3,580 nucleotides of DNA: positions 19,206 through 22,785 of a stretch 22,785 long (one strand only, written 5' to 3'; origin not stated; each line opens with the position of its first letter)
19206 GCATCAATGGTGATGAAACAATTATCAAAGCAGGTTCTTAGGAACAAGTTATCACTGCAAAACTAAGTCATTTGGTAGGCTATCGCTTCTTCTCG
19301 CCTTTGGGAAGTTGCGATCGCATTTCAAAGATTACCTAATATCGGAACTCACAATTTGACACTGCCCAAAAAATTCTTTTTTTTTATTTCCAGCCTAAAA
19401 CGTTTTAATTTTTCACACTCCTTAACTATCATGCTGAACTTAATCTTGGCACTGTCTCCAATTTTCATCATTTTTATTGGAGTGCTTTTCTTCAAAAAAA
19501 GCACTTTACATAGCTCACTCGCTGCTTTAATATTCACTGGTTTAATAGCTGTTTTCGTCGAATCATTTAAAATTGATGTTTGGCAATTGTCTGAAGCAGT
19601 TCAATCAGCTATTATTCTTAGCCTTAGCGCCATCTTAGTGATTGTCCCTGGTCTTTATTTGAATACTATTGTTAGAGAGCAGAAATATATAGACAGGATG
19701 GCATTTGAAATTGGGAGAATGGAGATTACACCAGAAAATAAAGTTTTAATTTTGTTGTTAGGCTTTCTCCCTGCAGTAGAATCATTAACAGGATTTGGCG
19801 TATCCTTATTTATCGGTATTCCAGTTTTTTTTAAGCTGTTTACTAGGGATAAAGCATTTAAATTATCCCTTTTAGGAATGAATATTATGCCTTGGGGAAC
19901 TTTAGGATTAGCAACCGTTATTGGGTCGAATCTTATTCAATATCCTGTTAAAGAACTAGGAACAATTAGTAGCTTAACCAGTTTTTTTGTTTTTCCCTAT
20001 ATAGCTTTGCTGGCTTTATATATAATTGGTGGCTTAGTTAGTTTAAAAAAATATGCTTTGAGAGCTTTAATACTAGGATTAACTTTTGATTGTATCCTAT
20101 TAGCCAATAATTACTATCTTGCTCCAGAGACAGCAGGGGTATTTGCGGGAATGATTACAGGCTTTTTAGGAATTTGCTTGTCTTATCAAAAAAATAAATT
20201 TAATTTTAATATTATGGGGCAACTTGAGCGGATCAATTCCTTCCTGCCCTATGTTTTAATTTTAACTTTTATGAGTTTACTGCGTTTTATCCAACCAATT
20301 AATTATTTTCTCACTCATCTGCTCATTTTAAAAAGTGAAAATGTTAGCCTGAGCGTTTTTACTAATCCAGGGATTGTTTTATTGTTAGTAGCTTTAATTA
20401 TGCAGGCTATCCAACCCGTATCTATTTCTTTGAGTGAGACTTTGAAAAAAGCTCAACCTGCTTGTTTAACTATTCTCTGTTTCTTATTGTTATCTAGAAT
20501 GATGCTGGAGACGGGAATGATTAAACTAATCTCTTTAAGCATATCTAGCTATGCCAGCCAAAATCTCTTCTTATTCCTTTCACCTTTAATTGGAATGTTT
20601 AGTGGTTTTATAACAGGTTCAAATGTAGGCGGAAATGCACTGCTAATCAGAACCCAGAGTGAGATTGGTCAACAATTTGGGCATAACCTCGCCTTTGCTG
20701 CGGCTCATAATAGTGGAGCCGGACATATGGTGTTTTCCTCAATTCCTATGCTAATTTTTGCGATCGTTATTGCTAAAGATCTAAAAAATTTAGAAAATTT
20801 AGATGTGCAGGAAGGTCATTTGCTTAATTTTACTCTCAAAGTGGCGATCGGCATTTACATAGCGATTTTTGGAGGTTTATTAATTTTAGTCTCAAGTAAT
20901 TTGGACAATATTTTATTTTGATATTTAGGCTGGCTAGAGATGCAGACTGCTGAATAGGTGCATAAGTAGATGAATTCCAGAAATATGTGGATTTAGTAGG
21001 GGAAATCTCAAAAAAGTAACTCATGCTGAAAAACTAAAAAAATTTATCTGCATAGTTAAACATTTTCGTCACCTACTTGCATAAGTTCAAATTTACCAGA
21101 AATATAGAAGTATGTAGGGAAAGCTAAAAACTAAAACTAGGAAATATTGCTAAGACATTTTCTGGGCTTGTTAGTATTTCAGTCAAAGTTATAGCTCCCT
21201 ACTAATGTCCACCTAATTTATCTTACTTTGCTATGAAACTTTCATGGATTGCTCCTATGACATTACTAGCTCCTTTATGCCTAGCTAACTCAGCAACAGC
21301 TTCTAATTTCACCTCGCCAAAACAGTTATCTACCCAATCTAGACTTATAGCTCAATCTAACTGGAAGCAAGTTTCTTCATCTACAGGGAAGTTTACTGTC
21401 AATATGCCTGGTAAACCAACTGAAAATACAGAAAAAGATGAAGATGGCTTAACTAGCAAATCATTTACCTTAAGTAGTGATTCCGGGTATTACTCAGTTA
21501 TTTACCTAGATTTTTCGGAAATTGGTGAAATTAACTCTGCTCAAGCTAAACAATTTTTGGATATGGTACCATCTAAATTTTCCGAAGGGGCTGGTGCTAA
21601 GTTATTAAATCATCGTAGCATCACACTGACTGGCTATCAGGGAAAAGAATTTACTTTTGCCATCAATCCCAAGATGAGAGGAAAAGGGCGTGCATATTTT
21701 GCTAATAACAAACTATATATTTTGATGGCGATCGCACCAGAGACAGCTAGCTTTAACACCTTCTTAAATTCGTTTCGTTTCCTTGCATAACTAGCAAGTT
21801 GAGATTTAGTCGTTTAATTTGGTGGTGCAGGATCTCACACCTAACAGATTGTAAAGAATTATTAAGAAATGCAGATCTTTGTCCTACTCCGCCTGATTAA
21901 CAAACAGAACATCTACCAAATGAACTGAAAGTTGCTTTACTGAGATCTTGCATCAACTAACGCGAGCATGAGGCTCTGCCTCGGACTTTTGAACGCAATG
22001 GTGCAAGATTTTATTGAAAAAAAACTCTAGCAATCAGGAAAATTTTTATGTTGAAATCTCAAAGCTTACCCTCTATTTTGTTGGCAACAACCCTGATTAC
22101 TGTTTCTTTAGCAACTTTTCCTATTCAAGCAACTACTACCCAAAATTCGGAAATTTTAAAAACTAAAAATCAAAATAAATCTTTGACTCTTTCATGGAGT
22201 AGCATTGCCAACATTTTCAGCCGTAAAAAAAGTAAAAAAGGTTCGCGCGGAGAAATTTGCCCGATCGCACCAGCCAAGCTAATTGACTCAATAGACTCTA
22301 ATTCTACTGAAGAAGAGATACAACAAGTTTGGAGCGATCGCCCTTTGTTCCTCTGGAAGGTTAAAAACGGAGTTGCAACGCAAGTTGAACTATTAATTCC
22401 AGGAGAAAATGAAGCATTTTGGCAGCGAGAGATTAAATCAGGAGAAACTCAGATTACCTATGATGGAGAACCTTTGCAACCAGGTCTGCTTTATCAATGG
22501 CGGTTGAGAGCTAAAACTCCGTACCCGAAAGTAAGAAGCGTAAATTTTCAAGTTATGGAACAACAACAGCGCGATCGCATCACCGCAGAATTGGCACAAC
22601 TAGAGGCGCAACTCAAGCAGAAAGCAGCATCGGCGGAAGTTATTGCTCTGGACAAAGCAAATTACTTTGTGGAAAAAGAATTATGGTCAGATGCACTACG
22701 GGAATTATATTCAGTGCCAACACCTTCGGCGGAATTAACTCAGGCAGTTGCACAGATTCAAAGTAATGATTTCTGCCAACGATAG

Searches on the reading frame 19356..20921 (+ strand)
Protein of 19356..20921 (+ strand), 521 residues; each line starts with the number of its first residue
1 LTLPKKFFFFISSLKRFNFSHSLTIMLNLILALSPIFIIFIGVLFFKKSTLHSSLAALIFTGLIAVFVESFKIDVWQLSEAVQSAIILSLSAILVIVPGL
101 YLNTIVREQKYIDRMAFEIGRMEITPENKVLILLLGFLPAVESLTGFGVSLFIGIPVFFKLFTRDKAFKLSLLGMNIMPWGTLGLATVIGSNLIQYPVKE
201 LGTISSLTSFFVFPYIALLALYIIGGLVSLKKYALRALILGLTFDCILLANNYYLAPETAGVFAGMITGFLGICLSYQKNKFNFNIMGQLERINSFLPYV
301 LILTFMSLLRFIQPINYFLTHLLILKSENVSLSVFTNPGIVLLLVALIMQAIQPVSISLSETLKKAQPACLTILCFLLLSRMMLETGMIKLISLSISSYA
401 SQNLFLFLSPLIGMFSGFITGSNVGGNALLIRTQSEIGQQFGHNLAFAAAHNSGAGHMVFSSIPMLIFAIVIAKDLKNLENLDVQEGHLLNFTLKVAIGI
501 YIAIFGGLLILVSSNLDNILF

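Call 4: search_protein_families(library=pfam, proteins=[window:19356-20921:+], max_evalue=0.01)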
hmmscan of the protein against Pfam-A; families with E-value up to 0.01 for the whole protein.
window:19356-20921:+ (521 aa): 1 family
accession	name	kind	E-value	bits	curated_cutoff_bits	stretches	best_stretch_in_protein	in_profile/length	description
PF02652.20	Lactate_perm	-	2.1e-30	106.4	27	2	331-506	345-516/522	L-lactate permease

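Call 6: search_protein_families(library=ncbifam, proteins=[window:19356-20921:+], max_evalue=0.01)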
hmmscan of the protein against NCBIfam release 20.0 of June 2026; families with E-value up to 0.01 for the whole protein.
window:19356-20921:+ (521 aa): 2 families
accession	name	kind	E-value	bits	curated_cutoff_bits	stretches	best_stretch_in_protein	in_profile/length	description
TIGR00795.1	lctP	subfamily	5.7e-26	91.4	341.15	2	343-509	363-525/530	lactate permease LctP family transporter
NF007249.0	PRK09695.1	equivalog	0.0035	16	1121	1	359-459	406-507/560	glycolate permease GlcA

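Call 80: search_protein_families(library=pfam, proteins=[window:19356-20921:+], max_evalue=0.01)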
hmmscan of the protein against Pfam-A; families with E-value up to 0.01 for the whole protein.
window:19356-20921:+ (521 aa): 1 family
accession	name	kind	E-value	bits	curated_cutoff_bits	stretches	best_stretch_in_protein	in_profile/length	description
PF02652.20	Lactate_perm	-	2.1e-30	106.4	27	2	331-506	345-516/522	L-lactate permease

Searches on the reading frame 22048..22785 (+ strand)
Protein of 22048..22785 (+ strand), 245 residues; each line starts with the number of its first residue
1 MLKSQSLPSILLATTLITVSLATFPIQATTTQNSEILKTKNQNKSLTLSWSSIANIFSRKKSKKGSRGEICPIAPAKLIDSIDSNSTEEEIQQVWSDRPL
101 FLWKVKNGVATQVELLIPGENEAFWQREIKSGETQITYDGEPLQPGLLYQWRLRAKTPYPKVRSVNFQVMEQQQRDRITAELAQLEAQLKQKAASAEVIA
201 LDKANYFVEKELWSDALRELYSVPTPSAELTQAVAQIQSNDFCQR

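Call 4: search_protein_families(library=pfam, proteins=[window:22048-22785:+], max_evalue=0.01)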
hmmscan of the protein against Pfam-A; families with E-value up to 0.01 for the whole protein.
window:22048-22785:+ (245 aa): 2 families
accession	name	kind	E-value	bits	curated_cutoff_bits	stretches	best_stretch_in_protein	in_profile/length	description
PF06051.17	DUF928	-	5.1e-06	26.8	26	1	65-224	4-154/184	Domain of Unknown Function (DUF928)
PF25788.1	Ig_Rha78A_N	-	0.00068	20.3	27.4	1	94-157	15-85/105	Rha78A-like, N-terminal immunoglobulin domain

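Call 6: search_protein_families(library=ncbifam, proteins=[window:22048-22785:+], max_evalue=0.01)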
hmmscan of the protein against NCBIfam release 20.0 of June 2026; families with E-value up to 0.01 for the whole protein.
window:22048-22785:+ (245 aa): 0 families
